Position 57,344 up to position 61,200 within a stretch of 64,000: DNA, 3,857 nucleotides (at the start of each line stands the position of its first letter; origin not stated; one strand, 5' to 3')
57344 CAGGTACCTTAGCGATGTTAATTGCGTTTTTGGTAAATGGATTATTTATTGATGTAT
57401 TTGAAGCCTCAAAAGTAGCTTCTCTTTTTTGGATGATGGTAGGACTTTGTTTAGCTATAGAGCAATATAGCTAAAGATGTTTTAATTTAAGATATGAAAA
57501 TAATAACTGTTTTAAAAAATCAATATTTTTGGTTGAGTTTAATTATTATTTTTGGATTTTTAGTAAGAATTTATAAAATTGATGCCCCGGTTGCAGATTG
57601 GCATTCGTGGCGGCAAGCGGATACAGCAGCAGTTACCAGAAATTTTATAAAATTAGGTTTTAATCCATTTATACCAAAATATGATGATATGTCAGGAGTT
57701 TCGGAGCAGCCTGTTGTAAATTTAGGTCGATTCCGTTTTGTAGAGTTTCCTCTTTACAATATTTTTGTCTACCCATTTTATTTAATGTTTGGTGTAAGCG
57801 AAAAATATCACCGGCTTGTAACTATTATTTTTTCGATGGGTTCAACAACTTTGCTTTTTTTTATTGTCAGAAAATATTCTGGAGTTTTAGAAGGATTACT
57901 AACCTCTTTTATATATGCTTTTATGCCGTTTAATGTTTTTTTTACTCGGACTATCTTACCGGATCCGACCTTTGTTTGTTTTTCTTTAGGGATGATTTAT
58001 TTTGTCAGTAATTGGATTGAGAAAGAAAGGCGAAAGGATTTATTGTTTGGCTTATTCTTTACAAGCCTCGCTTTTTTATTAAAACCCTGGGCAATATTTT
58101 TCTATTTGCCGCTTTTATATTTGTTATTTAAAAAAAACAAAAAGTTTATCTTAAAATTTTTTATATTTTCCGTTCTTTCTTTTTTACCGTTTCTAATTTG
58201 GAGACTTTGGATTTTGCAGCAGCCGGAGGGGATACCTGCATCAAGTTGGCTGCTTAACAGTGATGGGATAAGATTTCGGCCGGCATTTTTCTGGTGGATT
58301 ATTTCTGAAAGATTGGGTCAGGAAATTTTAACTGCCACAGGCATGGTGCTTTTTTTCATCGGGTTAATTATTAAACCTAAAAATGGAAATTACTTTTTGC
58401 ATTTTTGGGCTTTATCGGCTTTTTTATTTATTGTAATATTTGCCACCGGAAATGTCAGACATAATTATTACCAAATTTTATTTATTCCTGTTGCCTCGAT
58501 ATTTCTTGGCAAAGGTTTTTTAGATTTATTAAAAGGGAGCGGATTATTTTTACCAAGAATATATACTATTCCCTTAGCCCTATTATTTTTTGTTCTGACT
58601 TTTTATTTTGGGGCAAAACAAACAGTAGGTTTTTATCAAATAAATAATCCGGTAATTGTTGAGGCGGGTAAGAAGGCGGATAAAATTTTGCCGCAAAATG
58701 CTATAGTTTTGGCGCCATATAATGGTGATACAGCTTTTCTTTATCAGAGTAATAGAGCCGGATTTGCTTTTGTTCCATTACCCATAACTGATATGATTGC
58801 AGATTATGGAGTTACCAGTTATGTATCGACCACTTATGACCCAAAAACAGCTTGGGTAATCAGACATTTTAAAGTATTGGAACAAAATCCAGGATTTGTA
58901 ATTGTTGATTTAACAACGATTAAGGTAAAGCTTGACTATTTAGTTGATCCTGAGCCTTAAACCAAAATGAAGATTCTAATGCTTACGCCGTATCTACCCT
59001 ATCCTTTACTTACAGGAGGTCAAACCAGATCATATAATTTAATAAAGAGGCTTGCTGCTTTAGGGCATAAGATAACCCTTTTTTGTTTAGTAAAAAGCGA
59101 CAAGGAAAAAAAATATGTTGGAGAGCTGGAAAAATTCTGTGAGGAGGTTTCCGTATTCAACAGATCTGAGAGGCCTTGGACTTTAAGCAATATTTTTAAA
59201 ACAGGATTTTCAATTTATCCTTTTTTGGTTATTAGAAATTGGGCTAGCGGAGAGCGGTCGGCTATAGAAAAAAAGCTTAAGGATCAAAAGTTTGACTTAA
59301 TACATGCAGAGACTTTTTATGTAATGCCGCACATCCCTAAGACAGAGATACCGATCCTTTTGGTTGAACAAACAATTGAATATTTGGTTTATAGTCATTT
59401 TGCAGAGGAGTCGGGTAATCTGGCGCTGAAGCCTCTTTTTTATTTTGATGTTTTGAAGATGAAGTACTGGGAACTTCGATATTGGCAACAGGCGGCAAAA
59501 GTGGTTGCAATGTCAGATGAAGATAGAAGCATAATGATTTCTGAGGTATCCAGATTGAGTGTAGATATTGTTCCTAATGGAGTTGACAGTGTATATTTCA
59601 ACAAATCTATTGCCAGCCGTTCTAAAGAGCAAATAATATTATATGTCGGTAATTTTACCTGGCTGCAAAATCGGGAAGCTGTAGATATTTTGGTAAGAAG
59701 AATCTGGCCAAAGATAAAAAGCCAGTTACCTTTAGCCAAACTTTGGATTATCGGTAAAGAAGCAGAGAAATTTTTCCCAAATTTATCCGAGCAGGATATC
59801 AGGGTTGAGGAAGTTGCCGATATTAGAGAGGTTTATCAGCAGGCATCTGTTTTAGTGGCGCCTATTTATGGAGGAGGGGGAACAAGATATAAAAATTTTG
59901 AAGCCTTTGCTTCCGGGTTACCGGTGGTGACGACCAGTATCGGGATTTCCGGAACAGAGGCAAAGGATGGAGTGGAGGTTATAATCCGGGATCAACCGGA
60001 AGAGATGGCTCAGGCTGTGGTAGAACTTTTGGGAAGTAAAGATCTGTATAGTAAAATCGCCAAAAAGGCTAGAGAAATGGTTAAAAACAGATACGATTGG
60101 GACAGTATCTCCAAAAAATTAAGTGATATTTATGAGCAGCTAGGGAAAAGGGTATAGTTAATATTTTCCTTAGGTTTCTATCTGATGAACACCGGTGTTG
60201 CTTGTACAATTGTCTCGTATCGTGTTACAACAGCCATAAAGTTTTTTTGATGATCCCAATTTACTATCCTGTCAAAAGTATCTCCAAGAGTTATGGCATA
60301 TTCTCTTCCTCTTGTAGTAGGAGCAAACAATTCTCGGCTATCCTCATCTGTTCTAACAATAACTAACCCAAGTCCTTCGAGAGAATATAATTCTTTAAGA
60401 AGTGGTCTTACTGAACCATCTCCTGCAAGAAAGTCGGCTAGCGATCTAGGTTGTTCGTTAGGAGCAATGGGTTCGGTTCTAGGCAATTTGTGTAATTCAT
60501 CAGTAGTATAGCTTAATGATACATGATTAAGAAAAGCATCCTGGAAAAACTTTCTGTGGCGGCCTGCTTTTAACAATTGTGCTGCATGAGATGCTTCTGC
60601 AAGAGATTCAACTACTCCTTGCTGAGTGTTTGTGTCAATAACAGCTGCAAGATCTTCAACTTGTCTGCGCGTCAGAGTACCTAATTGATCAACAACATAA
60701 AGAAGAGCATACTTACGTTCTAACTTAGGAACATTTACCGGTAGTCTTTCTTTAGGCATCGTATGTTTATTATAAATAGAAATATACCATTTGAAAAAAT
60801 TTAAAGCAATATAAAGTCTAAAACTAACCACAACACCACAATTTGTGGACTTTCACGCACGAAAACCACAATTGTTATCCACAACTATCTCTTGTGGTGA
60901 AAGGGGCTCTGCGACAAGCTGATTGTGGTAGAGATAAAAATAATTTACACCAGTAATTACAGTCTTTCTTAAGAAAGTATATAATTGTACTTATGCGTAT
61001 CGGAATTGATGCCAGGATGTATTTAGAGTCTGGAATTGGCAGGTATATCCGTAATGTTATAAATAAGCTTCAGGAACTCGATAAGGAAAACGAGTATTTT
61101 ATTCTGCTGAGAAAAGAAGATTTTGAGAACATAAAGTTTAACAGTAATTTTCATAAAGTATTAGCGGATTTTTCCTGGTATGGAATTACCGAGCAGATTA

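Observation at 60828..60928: Dense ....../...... hexamer cluster with a perfect DnaA-box nonamer and a 13-bp palindrome in a divergent promoter region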

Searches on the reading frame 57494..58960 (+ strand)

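Call 10: search_protein_families(library=pfam, proteins=[window:57494-58960:+], max_evalue=0.01)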
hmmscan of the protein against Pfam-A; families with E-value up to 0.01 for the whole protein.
window:57494-58960:+ (488 aa): 1 family
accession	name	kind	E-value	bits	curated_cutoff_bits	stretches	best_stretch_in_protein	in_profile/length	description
PF13231.12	PMT_2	-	8.2e-17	62.3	26.1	1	88-236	6-160/160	Dolichyl-phosphate-mannose-protein mannosyltransferase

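Call 11: search_protein_families(library=ncbifam, proteins=[window:57494-58960:+], max_evalue=0.01)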
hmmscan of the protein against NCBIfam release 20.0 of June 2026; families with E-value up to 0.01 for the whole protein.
window:57494-58960:+ (488 aa): 1 family
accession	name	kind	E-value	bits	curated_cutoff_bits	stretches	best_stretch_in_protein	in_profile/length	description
TIGR03663.1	TIGR03663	subfamily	0.0002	20.5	126.25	1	95-200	62-166/435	flippase activity-associated protein Agl23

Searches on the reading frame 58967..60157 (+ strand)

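Call 10: search_protein_families(library=pfam, proteins=[window:58967-60157:+], max_evalue=0.01)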
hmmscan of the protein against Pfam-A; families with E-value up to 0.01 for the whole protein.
window:58967-60157:+ (396 aa): 7 families
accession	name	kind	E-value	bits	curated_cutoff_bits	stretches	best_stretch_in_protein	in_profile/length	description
PF13692.12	Glyco_trans_1_4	-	4e-23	82.7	27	1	222-355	2-140/142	Glycosyl transferases group 1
PF00534.26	Glycos_transf_1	-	1.1e-11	45.1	26.4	1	214-371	8-172/172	Glycosyl transferases group 1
PF13439.12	Glyco_transf_4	-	1.8e-11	44.8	28.5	1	17-207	3-167/170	Glycosyltransferase Family 4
PF13524.12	Glyco_trans_1_2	-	4.1e-08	33.7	25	1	284-385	38-142/144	Glycosyl transferase-like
PF13579.12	Glyco_trans_4_4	-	0.00036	21.4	29.7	1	16-205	1-158/158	Glycosyl transferase 4-like domain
PF16924.11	DpaA_N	-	0.0013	19.3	29.2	0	16-60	5-48/116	Dipicolinate synthase subunit A N-terminal domain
PF16702.10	DUF5063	-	0.0022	18.8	27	1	343-394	72-122/167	Domain of unknown function (DUF5063)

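Call 11: search_protein_families(library=ncbifam, proteins=[window:58967-60157:+], max_evalue=0.01)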
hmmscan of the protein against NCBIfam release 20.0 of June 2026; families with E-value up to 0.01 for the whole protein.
window:58967-60157:+ (396 aa): 21 families
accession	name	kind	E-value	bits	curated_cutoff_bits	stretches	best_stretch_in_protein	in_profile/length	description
TIGR03087.1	stp1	hypoth_equivalog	3.2e-45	155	316.65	1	3-391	1-396/397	TIGR03087 family PEP-CTERM/XrtA system glycosyltransferase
TIGR03088.1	stp2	hypoth_equivalog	4.6e-12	45.7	409.05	1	282-392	262-373/374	TIGR03088 family PEP-CTERM/XrtA system glycosyltransferase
NF041010.1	glycosy_Agl16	equivalog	1.1e-11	44.2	575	1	312-392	272-351/352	glycosylation protein Agl16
TIGR02149.1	glgA_Coryne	subfamily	5.1e-09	35.7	302.4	1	283-391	274-389/391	glycogen synthase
NF053787.1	GlcN_PG_synth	equivalog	5.9e-09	35.2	480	1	311-392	279-359/361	N-acetylglucosaminyl phosphatidylglycerol synthase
TIGR04047.1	MSMEG_0565_glyc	hypoth_equivalog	7e-09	35.2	259.85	1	284-390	268-372/373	MSMEG_0565 family glycosyltransferase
TIGR03999.1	thiol_BshA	equivalog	1.6e-08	33.9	273.7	1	194-392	165-373/375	N-acetyl-alpha-D-glucosaminyl L-malate synthase BshA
NF038011.1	PelF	equivalog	7.1e-08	31.9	100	1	172-389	254-489/489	GT4 family glycosyltransferase PelF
TIGR03449.1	mycothiol_MshA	equivalog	7.9e-08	31.6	462.5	1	285-392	296-403/406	D-inositol-3-phosphate glycosyltransferase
NF038255.1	exopoly_VpsD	equivalog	4e-07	29.2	300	1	198-391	178-378/381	VpsD family glycosyltransferase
TIGR04063.1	stp3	hypoth_equivalog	6.9e-07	28.5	442.05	1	173-392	155-395/397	TIGR04063 family PEP-CTERM/XrtA system glycosyltransferase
NF041876.1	EPS_EpsE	equivalog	4.2e-06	26.3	400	1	286-380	289-384/389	exopolysaccharide biosynthesis GT4 family glycosyltransferase EpsE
NF047684.1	TeichurnBiosyTuaC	equivalog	7.6e-06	25.1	550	1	285-392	282-389/391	teichuronic acid biosynthesis protein TuaC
TIGR04157.1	glyco_rSAM_CFB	subfamily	8.1e-06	25.1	400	1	176-389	170-406/406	TIGR04157 family glycosyltransferase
NF038295.1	EPS_HpsP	equivalog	9.3e-05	21.6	550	1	291-392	286-387/388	hormogonium polysaccharide biosynthesis glycosyltransferase HpsP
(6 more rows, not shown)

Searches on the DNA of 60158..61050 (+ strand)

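Call 14: search_rna_families(source=window, start=60700, end=61050, threshold=evalue, max_evalue=10)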
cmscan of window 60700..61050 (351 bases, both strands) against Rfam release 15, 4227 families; matches with E-value up to 10: 2.
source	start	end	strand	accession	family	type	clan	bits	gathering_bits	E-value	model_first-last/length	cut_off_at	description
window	60900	60972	+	RF02183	ST7-OT3_1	Gene; lncRNA;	-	14.1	50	8.6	1-79/79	no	ST7 overlapping transcript 3 conserved region 1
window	60793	60839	-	RF01890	lincRNA-p21_2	Gene; lncRNA;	-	13.4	70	5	1-52/52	no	LincRNA-p21 conserved region 2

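Call 46: search_dna_similar(query=window:60158-60992:+, collection=phages, mode=distant, max_evalue=0.01)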
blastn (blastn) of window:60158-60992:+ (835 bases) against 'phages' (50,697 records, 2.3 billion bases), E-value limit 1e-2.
No match.

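Call 47: search_dna_similar(query=window:60158-60992:+, collection=plasmids, mode=distant, max_evalue=0.01)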
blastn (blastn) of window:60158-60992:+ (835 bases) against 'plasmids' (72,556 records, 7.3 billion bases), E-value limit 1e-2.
No match.
